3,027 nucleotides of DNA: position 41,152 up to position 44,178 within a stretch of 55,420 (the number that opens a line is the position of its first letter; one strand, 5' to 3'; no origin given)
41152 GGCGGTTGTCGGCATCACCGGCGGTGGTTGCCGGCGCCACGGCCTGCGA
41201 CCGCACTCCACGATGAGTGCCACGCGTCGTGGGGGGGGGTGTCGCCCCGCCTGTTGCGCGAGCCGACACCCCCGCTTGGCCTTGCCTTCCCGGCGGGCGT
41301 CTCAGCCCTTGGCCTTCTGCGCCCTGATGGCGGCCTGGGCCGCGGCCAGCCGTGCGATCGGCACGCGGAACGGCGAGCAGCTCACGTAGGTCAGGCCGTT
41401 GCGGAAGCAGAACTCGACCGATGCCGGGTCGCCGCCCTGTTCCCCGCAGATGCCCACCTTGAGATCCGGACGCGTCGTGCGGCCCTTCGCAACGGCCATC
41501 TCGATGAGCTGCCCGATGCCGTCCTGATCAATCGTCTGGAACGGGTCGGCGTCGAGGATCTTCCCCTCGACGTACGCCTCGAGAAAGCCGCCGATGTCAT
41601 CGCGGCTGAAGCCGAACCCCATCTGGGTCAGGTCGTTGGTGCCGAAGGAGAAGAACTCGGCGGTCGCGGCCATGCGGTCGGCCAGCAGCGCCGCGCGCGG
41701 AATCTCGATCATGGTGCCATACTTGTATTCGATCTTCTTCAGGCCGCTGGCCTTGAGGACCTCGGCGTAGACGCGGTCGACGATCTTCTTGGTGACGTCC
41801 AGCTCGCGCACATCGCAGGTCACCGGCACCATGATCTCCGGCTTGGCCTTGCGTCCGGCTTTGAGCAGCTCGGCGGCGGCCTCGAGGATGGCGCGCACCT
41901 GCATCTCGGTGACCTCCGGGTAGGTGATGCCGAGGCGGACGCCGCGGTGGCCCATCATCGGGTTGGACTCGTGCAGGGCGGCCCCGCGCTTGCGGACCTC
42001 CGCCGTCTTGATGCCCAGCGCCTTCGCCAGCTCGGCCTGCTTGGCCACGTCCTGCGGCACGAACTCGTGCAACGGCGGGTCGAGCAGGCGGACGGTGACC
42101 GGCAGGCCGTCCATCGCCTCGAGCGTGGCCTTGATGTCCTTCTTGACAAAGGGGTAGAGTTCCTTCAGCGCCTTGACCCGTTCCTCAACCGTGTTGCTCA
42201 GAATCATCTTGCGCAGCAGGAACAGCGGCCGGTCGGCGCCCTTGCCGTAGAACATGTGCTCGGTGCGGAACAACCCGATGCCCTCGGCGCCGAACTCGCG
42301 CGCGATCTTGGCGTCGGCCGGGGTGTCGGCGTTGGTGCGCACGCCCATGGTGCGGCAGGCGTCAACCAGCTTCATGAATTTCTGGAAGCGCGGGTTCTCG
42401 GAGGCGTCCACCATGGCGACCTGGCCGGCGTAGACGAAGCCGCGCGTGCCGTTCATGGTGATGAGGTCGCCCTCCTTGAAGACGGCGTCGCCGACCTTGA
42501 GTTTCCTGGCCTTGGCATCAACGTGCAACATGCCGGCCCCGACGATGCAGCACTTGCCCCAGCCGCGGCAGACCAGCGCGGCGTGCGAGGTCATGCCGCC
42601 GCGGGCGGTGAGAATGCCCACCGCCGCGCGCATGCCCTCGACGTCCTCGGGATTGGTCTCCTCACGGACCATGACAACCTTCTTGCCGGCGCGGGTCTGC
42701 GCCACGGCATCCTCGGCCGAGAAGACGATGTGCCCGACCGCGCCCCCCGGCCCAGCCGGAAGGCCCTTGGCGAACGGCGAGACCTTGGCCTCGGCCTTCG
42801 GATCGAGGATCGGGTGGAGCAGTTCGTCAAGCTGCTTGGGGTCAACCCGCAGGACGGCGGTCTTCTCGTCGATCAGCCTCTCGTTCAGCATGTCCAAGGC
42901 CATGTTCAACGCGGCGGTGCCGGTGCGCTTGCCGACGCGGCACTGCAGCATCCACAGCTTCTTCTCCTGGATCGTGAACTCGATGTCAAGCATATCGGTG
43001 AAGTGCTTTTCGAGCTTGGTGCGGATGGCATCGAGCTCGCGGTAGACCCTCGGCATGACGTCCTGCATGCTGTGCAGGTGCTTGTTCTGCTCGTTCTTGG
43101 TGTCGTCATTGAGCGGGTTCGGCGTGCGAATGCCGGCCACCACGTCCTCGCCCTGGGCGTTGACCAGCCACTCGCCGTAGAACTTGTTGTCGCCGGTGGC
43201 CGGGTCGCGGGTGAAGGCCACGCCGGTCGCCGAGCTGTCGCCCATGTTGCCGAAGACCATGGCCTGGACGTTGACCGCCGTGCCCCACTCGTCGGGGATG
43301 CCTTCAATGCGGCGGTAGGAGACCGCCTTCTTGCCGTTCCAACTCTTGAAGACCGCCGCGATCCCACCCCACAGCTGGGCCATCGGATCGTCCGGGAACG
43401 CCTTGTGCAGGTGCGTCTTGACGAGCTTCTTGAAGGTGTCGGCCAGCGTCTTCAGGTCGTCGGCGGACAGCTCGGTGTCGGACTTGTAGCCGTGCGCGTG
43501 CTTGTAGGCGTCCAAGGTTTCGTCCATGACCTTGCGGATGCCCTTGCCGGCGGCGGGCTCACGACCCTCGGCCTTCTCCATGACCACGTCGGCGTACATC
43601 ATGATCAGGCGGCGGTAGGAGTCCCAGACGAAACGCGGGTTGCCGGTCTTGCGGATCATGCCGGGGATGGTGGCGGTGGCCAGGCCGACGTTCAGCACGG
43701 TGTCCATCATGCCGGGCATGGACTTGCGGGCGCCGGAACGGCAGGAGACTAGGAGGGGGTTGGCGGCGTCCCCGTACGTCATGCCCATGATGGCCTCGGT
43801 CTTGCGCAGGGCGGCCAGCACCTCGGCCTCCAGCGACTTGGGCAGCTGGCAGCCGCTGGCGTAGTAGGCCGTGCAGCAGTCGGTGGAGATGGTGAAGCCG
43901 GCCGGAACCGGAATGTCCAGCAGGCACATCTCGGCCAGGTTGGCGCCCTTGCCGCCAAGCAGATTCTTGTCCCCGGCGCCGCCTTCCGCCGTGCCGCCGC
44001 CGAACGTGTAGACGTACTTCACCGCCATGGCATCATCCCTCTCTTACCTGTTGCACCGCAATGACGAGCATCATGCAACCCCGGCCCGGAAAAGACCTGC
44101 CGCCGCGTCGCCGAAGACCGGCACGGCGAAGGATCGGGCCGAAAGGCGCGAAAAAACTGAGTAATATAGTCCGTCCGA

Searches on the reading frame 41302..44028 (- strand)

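Call 7: search_protein_families(library=pfam, proteins=[window:41302-44028:-], max_evalue=0.001)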
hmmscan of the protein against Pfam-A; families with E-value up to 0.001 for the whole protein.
window:41302-44028:- (908 aa): 3 families
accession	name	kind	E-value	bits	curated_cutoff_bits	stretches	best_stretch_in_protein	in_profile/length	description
PF02896.24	PEP-utilizers_C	-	5.8e-77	259.2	22.8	1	547-899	6-291/293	PEP-utilising enzyme, PEP-binding domain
PF01326.24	PPDK_N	-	1.2e-51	176.4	27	3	61-305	76-219/328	Pyruvate phosphate dikinase, AMP/ATP-binding domain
PF00391.29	PEP-utilizers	-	1.7e-21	76.1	23.1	1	449-530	3-72/72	PEP-utilising enzyme, mobile domain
